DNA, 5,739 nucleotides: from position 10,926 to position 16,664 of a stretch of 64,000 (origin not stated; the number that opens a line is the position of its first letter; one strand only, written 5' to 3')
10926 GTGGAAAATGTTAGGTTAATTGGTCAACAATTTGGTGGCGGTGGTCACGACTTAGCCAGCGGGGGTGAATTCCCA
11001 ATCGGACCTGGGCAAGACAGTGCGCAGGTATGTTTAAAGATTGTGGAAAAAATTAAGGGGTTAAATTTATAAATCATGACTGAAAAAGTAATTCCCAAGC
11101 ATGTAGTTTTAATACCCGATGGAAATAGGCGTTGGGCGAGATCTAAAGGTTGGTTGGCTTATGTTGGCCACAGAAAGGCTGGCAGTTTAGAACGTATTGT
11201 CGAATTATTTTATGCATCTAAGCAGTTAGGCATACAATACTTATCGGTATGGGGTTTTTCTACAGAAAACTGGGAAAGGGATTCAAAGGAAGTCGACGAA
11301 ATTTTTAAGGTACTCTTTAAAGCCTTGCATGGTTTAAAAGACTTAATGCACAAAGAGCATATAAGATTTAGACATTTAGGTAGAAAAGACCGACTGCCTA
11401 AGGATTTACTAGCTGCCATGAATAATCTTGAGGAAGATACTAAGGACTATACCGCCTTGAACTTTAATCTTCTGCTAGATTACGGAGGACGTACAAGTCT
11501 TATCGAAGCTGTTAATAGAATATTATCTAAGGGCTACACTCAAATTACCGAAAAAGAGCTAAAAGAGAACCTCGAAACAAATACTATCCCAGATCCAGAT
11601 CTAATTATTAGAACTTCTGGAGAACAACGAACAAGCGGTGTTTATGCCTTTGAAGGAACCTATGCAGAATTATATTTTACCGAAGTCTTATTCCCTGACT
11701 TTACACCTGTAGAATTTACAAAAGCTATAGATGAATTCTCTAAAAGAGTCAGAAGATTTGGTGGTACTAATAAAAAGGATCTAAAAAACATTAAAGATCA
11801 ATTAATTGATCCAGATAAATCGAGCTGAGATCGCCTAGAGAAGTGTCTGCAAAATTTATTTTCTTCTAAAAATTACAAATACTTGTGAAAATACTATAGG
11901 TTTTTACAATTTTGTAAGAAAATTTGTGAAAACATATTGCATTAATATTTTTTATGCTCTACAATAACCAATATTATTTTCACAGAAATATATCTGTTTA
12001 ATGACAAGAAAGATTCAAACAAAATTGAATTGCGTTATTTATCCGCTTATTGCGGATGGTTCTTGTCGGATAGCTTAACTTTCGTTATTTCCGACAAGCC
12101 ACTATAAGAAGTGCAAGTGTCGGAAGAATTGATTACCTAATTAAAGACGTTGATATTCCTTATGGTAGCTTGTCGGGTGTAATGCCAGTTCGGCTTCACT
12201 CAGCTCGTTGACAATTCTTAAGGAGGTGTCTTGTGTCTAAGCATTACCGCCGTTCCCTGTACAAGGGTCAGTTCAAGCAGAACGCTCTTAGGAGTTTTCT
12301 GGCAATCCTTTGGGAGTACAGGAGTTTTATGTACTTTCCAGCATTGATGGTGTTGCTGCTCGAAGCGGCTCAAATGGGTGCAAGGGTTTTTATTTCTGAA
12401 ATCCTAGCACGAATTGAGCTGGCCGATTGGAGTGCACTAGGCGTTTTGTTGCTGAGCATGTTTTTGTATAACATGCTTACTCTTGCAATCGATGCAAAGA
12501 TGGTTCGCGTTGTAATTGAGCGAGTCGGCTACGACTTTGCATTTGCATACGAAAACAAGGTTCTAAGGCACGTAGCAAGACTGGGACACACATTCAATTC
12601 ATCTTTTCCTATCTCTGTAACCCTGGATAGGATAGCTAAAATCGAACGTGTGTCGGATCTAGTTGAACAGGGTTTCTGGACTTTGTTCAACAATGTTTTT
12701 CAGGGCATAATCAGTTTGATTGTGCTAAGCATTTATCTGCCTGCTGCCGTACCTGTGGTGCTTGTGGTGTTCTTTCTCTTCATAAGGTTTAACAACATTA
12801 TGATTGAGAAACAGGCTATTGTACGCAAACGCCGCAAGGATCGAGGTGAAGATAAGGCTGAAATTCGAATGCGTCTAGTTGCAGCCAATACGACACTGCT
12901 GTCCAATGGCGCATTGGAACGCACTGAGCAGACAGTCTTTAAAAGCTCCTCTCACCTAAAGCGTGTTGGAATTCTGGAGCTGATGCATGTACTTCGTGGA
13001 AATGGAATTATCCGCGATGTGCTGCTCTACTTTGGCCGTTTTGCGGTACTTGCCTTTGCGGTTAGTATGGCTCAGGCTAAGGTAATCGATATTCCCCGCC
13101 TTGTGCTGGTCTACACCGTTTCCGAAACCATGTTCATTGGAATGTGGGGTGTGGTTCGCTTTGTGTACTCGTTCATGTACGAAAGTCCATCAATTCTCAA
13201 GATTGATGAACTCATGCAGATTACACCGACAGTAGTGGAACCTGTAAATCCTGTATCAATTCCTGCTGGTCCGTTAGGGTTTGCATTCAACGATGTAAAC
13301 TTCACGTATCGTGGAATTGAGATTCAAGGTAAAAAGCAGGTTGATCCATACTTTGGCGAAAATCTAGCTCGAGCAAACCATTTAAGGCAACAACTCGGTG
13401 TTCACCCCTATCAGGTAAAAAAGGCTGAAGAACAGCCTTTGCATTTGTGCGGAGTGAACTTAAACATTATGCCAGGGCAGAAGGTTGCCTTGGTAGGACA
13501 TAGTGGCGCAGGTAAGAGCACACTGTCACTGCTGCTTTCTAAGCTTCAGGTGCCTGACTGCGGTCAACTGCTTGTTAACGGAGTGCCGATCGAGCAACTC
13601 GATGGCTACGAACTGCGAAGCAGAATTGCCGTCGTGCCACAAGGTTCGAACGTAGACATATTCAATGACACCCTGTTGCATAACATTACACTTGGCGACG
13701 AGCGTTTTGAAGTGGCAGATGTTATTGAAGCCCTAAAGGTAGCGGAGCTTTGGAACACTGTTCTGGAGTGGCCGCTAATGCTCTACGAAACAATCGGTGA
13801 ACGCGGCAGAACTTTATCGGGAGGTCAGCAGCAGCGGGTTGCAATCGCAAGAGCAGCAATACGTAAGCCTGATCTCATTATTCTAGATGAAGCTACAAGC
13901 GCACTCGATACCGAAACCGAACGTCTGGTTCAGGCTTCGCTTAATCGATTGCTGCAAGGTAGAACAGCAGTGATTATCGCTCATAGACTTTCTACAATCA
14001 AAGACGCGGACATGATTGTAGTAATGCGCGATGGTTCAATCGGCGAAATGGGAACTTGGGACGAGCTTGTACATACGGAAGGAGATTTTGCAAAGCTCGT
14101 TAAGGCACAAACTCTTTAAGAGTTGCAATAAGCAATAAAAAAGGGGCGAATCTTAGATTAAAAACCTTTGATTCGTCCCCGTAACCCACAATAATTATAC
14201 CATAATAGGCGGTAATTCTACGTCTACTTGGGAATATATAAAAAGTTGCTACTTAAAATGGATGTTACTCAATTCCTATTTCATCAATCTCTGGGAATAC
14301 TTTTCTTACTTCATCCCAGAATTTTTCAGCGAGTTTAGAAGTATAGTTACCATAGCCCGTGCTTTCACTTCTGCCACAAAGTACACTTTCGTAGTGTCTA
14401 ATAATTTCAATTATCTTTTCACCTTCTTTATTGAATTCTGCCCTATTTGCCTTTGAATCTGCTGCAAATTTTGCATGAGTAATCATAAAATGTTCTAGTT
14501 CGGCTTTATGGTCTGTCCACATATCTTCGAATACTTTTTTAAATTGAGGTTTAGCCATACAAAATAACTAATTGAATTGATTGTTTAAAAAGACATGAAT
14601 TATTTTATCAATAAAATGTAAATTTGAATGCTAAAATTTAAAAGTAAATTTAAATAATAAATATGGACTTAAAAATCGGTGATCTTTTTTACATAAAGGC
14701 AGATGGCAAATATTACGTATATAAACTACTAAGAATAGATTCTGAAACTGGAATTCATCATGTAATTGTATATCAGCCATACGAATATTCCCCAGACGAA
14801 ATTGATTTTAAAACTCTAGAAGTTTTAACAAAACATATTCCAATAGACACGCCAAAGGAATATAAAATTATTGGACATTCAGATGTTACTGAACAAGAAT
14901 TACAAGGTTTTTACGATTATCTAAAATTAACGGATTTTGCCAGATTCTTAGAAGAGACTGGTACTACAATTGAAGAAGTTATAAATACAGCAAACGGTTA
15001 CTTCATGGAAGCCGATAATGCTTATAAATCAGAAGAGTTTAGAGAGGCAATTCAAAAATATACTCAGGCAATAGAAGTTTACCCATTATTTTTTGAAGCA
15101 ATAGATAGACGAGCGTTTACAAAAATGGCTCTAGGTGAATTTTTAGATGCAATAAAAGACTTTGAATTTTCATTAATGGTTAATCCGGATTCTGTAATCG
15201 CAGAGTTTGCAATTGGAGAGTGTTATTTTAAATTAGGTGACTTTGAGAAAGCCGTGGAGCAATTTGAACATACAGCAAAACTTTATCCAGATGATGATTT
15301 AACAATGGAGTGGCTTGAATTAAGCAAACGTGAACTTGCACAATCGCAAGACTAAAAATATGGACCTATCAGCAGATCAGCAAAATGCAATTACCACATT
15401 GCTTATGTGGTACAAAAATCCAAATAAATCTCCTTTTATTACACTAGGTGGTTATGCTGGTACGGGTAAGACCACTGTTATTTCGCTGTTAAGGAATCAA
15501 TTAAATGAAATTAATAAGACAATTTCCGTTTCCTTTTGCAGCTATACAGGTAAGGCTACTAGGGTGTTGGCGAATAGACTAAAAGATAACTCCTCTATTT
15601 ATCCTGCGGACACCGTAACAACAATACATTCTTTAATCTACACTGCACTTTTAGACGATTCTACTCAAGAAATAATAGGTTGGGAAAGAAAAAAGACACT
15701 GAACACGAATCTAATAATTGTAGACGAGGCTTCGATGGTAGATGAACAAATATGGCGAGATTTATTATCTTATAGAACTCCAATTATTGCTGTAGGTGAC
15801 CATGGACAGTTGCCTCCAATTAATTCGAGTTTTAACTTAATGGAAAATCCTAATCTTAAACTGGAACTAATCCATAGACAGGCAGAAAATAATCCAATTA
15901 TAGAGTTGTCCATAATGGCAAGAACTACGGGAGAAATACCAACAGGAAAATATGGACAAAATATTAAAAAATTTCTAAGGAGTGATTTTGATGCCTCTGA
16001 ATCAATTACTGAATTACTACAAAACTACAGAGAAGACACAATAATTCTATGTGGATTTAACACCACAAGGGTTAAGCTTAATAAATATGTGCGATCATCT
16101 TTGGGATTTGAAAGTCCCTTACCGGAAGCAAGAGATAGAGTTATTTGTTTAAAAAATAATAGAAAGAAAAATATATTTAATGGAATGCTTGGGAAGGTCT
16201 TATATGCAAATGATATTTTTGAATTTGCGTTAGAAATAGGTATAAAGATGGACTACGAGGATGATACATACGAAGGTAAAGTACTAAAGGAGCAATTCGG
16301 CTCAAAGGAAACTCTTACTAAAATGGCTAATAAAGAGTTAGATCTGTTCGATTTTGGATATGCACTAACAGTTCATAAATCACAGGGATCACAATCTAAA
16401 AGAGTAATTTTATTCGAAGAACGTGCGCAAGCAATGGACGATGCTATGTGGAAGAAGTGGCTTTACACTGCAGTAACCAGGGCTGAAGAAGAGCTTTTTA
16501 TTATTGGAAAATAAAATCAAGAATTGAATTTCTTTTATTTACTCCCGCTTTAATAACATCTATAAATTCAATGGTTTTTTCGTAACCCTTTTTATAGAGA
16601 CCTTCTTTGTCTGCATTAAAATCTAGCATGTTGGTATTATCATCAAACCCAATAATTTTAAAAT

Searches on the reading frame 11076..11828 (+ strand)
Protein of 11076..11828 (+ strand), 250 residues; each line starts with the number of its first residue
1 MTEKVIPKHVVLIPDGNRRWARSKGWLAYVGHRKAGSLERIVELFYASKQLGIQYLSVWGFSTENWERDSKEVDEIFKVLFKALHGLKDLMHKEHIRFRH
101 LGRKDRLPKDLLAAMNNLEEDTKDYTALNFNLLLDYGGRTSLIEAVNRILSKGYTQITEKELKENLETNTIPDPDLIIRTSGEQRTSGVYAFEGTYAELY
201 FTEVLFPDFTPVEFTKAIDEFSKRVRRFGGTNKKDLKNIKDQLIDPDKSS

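Call 18: search_protein_families(library=ncbifam, proteins=[window:11076-11828:+], max_evalue=0.00001)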
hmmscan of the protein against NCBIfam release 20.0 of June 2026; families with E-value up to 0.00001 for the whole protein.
window:11076-11828:+ (250 aa): 16 families
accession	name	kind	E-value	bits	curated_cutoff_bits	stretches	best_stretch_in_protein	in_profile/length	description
NF011405.0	PRK14830.1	equivalog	1.4e-62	211.6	304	1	2-230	18-250/251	undecaprenyl pyrophosphate synthase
TIGR00055.1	uppS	equivalog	9.3e-57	192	109.55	1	6-229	1-228/228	polyprenyl diphosphate synthase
NF011404.0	PRK14829.1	equivalog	1e-55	188.9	372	1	3-231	27-259/260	isoprenyl transferase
NF011407.0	PRK14833.1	equivalog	2e-55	188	325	1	6-230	4-231/233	di-trans,poly-cis-decaprenylcistransferase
NF011408.0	PRK14834.1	equivalog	2.5e-55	187.6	348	1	4-234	15-249/252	isoprenyl transferase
NF011406.0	PRK14831.1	subfamily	2.9e-55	187.2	375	1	3-232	20-253/256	undecaprenyl pyrophosphate synthase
NF011414.0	PRK14841.1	equivalog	2.7e-53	181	401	1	6-231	3-230/233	isoprenyl transferase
NF011412.0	PRK14839.1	equivalog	4.4e-51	173.6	334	1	8-237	11-235/240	di-trans,poly-cis-decaprenylcistransferase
NF011409.0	PRK14835.1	equivalog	1.4e-50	172.2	425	1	5-229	44-278/279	isoprenyl transferase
NF011411.0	PRK14838.1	equivalog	1.6e-50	171.7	417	1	4-233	10-241/244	isoprenyl transferase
NF011403.0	PRK14828.1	equivalog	4.1e-49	167.3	348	1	4-229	26-257/258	isoprenyl transferase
NF011415.0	PRK14842.1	equivalog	3e-47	161.1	360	1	3-232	5-239/241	isoprenyl transferase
NF011413.0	PRK14840.1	equivalog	3.3e-45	154.7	410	1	4-229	16-249/250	isoprenyl transferase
NF007596.1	PRK10240.1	equivalog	8.8e-43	146.4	418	1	7-235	16-248/251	(2E,6E)-farnesyl-diphosphate-specific ditrans,polycis-undecaprenyl-diphosphate synthase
NF011410.0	PRK14837.1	equivalog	8.8e-42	143.2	342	1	1-229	1-229/230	undecaprenyl pyrophosphate synthase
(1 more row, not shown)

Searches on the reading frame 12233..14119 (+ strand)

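Call 18: search_protein_families(library=ncbifam, proteins=[window:12233-14119:+], max_evalue=0.00001)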
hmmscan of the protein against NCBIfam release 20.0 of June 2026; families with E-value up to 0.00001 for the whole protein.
window:12233-14119:+ (628 aa): 185 families (the best 25 are shown)
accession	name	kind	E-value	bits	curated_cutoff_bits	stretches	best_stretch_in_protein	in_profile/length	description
TIGR02203.1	MsbA_lipidA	equivalog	5.4e-73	246.4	602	1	404-626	348-569/572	lipid A export permease/ATP-binding protein MsbA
NF045513.1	HepA_fam_ABC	equivalog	2.1e-69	234.6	725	1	372-626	358-609/610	heterocyst formation ABC transporter subunit HepA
TIGR02204.1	MsbA_rel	hypoth_equivalog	2.4e-66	224.6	780.4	1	403-626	354-575/576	ABC transporter, permease/ATP-binding protein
TIGR03797.1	NHLM_micro_ABC2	equivalog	2.4e-65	221.3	709.4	1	379-626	443-685/686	NHLP bacteriocin export ABC transporter permease/ATPase subunit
NF010178.0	PRK13657.1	equivalog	2.8e-65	220.9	733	1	405-628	351-572/588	glucan ABC transporter ATP-binding protein/ permease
TIGR01846.1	type_I_sec_HlyB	subfamily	5.6e-64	216.6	725.55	1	393-627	461-693/694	type I secretion system permease/ATPase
TIGR03796.1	NHLM_micro_ABC1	equivalog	1.2e-63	215.5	853.3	1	400-624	491-710/710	NHLP family bacteriocin export ABC transporter peptidase/permease/ATPase subunit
TIGR00958.1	3a01208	subfamily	5.2e-61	206.8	874.6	1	405-623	497-711/711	antigen peptide transporter 2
NF008381.0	PRK11176.1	equivalog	7.1e-59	199.7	867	1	402-626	356-579/582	lipid A ABC transporter ATP-binding protein/permease MsbA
NF052233.1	CphA_assoc_ABC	equivalog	1.8e-57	195.3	880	1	407-627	526-744/766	cyanophycin metabolism-associated ABC transporter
TIGR03375.1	type_I_sec_LssB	subfamily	1.4e-55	188.9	693.1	1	379-613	457-689/696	type I secretion system permease/ATPase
TIGR02857.1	CydD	equivalog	1.2e-53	182.9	435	1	387-598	321-529/529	thiol reductant ABC exporter subunit CydD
TIGR01192.1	chvA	subfamily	3.7e-53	181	585.4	1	408-626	354-570/585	glucan export ABC transporter ATP-binding protein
NF008364.0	PRK11160.1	equivalog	8.4e-52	176.5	630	1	384-624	335-573/575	heme ABC transporter ATP-binding protein/permease CydC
NF008379.0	PRK11174.1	equivalog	8.2e-49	166.7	684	1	391-626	353-584/588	heme ABC transporter permease/ATP-binding protein CydD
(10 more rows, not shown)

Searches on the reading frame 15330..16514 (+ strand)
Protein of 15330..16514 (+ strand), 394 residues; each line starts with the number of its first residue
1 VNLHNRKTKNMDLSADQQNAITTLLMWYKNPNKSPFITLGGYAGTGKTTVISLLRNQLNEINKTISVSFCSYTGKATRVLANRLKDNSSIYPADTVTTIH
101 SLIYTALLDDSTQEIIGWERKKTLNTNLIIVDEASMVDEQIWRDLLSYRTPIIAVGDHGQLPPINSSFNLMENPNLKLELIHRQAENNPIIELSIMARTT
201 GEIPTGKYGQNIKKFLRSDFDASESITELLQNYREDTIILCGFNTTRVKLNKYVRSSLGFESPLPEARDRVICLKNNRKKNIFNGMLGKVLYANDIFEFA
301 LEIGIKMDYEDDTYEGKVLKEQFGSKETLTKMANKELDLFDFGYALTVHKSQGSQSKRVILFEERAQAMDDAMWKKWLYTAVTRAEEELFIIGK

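Call 18: search_protein_families(library=ncbifam, proteins=[window:15330-16514:+], max_evalue=0.00001)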
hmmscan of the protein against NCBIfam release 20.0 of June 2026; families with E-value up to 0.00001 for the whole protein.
window:15330-16514:+ (394 aa): 6 families
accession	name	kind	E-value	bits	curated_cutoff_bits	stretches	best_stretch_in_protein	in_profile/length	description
TIGR01448.2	helicase_RecD2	equivalog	6.5e-42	143.6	500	1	7-394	311-689/713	SF1B family DNA helicase RecD2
TIGR01447.1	recD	equivalog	1.6e-31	109.6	310.15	2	30-166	159-306/597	exodeoxyribonuclease V subunit alpha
TIGR02768.1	TraA_Ti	equivalog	1.2e-18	66.8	590.45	1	9-389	356-711/751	Ti-type conjugative transfer relaxase TraA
NF008127.0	PRK10875.1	equivalog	1.9e-14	53.2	671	1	40-164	177-311/619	exodeoxyribonuclease V subunit alpha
NF010464.0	PRK13889.1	subfamily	3.6e-08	31.8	1015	0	268-361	604-675/992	conjugal transfer relaxase TraA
NF010402.0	PRK13826.1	subfamily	6.7e-06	24.2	1317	0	266-390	635-734/1102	Dtr system oriT relaxase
